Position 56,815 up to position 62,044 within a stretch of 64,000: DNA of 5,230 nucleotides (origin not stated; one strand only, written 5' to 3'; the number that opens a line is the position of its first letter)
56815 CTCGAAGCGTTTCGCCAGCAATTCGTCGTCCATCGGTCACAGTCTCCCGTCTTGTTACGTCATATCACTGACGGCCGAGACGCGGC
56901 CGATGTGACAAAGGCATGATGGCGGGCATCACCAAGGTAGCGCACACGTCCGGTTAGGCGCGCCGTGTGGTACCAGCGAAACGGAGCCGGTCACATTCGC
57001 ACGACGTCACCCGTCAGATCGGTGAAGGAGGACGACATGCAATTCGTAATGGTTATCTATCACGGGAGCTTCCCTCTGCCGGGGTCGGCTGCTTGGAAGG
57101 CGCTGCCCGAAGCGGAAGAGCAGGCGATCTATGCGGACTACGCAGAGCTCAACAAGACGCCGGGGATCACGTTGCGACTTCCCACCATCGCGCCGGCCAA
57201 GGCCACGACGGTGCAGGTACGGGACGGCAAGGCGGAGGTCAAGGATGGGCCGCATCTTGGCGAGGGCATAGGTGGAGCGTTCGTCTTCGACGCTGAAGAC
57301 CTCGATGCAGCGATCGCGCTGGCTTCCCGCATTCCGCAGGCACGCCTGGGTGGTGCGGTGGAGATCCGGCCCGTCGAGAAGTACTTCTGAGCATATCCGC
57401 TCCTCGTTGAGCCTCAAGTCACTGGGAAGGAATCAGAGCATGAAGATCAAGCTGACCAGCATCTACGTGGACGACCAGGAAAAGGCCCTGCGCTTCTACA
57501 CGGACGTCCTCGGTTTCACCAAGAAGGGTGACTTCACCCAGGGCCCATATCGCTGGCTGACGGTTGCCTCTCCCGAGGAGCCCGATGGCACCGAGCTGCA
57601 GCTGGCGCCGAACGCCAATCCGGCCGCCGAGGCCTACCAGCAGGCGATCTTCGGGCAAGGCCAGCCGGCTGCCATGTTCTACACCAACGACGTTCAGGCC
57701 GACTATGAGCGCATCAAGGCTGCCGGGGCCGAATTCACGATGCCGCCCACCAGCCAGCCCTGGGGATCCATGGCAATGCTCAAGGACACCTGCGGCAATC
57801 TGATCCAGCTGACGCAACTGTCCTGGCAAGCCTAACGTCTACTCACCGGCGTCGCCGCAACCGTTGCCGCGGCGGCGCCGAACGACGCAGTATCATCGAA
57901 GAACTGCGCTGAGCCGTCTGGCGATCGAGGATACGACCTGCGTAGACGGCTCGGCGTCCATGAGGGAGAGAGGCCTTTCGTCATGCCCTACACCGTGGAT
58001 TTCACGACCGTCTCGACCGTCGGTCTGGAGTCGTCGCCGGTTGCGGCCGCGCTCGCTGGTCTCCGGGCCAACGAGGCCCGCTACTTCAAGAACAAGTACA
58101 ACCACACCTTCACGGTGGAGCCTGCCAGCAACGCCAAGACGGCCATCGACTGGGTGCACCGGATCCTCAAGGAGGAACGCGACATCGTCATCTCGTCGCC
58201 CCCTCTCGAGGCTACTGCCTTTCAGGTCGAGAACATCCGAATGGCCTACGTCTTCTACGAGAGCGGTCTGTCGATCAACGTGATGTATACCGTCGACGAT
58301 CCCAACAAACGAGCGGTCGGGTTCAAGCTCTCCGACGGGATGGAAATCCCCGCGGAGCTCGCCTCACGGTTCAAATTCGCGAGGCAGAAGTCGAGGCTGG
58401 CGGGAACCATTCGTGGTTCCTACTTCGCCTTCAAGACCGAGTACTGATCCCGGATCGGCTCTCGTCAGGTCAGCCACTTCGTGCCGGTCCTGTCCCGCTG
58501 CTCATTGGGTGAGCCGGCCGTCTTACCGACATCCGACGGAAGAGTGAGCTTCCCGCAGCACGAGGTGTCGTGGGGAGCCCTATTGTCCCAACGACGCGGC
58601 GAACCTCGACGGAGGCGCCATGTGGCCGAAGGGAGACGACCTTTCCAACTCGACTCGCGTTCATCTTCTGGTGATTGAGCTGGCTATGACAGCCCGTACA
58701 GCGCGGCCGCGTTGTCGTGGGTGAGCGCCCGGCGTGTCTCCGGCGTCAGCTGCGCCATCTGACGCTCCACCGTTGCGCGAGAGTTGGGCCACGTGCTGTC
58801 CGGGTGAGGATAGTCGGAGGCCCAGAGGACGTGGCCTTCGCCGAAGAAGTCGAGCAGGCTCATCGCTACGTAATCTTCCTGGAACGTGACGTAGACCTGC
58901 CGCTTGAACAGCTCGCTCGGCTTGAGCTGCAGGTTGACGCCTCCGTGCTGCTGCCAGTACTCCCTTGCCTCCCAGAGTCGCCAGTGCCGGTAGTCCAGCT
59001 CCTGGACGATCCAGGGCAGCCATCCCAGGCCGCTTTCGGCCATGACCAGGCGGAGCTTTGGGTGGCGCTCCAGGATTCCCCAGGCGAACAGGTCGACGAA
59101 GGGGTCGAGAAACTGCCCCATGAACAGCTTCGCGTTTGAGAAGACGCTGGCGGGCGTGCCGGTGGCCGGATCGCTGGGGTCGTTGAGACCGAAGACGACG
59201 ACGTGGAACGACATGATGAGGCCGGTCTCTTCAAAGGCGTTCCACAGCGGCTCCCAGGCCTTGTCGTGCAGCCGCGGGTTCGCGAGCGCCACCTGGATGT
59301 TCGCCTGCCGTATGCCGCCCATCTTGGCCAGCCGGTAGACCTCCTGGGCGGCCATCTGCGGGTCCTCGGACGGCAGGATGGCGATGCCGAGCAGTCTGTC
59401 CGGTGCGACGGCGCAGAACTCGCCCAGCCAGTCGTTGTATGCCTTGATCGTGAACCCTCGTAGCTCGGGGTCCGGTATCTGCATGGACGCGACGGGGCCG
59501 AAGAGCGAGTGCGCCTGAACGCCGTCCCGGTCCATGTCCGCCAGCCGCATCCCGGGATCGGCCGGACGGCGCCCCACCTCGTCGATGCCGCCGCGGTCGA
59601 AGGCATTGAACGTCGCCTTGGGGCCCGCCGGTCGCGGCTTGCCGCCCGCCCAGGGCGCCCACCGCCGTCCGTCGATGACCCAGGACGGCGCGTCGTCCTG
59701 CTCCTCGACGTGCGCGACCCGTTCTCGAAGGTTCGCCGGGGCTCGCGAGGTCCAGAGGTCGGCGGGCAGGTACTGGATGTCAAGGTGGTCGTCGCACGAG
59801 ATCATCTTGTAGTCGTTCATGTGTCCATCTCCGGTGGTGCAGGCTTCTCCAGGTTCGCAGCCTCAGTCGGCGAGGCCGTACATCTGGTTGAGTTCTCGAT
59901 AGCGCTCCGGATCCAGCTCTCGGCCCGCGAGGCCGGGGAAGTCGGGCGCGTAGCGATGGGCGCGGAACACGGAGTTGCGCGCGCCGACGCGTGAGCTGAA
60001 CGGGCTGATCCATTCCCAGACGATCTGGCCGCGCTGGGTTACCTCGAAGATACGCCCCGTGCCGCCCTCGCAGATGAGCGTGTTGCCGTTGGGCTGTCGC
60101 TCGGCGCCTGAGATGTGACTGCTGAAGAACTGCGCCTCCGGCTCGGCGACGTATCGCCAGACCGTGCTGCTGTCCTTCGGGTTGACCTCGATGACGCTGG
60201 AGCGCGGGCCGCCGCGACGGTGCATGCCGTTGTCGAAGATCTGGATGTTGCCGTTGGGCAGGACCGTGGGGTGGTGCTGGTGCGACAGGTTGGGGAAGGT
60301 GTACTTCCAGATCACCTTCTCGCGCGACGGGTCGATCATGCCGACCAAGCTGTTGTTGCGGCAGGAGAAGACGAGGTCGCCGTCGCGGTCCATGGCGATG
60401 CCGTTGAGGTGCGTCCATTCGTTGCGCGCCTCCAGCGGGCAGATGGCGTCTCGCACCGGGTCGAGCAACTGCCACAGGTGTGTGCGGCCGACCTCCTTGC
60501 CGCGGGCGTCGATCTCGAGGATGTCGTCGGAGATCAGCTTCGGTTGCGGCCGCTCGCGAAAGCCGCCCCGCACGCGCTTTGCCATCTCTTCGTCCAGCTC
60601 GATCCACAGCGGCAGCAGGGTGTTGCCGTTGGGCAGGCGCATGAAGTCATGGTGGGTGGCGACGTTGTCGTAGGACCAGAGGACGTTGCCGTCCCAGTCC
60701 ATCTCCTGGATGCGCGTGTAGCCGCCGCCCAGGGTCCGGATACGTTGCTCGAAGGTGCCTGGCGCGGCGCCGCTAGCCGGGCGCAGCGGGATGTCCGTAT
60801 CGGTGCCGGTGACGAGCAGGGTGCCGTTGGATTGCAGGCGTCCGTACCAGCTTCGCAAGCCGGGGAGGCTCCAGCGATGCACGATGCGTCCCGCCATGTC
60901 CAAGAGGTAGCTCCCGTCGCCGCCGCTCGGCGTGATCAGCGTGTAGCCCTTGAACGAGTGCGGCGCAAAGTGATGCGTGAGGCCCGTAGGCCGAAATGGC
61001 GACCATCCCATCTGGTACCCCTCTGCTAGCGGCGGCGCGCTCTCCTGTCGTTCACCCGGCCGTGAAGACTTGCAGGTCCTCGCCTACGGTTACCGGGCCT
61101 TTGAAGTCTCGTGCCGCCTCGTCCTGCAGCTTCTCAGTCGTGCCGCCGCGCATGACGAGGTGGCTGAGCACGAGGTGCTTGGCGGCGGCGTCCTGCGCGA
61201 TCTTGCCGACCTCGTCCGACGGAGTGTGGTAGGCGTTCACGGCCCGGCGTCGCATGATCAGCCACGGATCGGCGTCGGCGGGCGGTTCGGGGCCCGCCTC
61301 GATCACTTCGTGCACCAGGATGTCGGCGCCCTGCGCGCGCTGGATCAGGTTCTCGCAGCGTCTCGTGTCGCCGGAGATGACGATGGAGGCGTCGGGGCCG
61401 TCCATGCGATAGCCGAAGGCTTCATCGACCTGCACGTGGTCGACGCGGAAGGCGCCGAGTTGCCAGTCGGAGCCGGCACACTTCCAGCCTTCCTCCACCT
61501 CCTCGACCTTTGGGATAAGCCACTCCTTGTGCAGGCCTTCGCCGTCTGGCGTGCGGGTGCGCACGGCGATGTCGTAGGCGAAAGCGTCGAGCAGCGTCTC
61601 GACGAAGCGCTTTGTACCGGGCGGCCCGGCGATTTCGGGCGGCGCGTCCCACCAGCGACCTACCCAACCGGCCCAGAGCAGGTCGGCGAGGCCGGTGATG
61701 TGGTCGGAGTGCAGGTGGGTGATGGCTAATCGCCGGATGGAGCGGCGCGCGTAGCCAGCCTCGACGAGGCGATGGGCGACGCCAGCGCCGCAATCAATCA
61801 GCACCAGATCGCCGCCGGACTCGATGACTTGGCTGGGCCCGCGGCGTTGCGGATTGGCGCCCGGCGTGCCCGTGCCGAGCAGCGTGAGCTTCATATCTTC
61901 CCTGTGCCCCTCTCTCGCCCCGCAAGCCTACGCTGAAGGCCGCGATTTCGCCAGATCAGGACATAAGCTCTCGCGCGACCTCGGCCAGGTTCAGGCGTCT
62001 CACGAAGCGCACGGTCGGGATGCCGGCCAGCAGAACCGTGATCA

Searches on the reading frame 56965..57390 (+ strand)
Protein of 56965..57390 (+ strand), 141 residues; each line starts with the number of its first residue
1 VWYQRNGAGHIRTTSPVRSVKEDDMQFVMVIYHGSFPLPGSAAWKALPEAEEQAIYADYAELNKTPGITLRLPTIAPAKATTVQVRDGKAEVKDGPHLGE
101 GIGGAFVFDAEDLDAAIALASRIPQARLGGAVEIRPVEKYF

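Call 48: search_protein_families(library=pfam, proteins=[window:56965-57390:+], max_evalue=0.001)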
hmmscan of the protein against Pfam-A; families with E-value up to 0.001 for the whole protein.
window:56965-57390:+ (141 aa): 1 family
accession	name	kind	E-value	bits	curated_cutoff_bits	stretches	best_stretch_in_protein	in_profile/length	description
PF03795.20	YCII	-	7.3e-09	36.4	24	1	55-138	23-92/95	YCII-related domain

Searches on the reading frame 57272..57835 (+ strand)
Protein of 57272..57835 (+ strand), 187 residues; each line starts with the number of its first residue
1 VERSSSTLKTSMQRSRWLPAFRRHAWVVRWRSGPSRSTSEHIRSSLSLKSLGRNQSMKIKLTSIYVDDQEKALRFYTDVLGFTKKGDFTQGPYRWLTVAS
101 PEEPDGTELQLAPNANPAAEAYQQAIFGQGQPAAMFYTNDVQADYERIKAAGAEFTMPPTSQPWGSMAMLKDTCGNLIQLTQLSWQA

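Call 48: search_protein_families(library=pfam, proteins=[window:57272-57835:+], max_evalue=0.001)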
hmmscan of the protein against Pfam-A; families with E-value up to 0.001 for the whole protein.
window:57272-57835:+ (187 aa): 2 families
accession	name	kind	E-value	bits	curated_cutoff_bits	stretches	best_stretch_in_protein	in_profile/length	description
PF00903.31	Glyoxalase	-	9.4e-23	81.3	20.6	1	59-180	2-121/121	Glyoxalase/Bleomycin resistance protein/Dioxygenase superfamily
PF22677.2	Ble-like_N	-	8.1e-05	22.7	24.5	1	64-84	7-27/41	Bleomycin resistance protein-like N-terminal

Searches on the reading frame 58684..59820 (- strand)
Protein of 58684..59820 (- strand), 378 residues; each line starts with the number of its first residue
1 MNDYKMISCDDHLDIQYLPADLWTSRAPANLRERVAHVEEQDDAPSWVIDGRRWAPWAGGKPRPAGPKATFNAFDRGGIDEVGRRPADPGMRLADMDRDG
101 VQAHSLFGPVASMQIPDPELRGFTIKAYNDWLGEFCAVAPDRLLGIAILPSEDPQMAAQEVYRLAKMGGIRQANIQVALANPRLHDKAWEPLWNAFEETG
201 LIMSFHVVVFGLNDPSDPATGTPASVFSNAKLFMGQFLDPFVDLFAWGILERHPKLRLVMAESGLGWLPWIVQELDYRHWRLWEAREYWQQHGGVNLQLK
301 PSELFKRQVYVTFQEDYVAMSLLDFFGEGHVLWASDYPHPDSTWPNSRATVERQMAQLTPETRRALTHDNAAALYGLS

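Call 48: search_protein_families(library=pfam, proteins=[window:58684-59820:-], max_evalue=0.001)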
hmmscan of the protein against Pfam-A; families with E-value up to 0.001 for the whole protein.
window:58684-59820:- (378 aa): 1 family
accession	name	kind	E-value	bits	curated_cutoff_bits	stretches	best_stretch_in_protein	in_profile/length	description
PF04909.20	Amidohydro_2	-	1.4e-28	100.9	26.4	1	80-377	12-289/289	Amidohydrolase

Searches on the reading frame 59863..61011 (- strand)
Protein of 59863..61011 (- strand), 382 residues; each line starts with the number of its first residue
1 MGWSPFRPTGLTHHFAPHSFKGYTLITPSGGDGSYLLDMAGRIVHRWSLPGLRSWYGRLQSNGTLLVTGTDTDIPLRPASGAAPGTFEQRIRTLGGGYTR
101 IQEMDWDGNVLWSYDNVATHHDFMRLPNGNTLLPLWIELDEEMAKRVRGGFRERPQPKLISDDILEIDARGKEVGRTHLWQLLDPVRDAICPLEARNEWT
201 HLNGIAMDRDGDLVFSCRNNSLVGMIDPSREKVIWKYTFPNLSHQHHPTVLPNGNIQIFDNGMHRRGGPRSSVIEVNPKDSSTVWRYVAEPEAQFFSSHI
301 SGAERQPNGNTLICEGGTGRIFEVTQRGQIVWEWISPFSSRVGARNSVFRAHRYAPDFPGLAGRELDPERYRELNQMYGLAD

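Call 48: search_protein_families(library=pfam, proteins=[window:59863-61011:-], max_evalue=0.001)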
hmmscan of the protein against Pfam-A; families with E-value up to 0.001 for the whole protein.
window:59863-61011:- (382 aa): 4 families
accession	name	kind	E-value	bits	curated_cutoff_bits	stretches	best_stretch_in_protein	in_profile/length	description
PF05935.17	Arylsulfotrans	-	1.4e-23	84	24.2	2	34-237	30-213/374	Arylsulfotransferase (ASST)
PF14269.12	Arylsulfotran_2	-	3.2e-19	69.9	27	1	194-334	139-298/301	Arylsulfotransferase (ASST)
PF13360.13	PQQ_2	-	1e-05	25.8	27.6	1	196-333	24-143/233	Outer membrane protein assembly factor BamB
PF22701.2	Mala_s_1-like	-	2.4e-05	24.6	27.5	1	203-337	2-127/195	Mal s 1 allergenic protein-like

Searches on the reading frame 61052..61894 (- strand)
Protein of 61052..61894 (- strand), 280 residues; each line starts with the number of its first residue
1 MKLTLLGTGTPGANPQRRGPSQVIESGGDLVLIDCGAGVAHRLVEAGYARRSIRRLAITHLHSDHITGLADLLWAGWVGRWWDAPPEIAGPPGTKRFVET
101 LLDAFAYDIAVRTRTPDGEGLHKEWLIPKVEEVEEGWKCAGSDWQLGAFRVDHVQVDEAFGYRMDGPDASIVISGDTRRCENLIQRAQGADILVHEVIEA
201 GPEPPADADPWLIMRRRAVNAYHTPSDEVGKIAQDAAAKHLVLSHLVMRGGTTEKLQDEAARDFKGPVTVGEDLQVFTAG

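Call 48: search_protein_families(library=pfam, proteins=[window:61052-61894:-], max_evalue=0.001)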
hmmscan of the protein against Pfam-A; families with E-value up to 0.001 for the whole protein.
window:61052-61894:- (280 aa): 3 families
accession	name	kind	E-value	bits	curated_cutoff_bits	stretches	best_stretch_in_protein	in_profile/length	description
PF12706.13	Lactamase_B_2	-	1.6e-14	54.4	27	1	31-245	3-199/200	Beta-lactamase superfamily domain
PF00753.33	Lactamase_B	-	1.4e-11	45.1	22.7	1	23-121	10-97/196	Metallo-beta-lactamase superfamily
PF23023.1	Anti-Pycsar_Apyc1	-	0.00013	22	50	1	5-71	7-72/250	Anti-Pycsar protein Apyc1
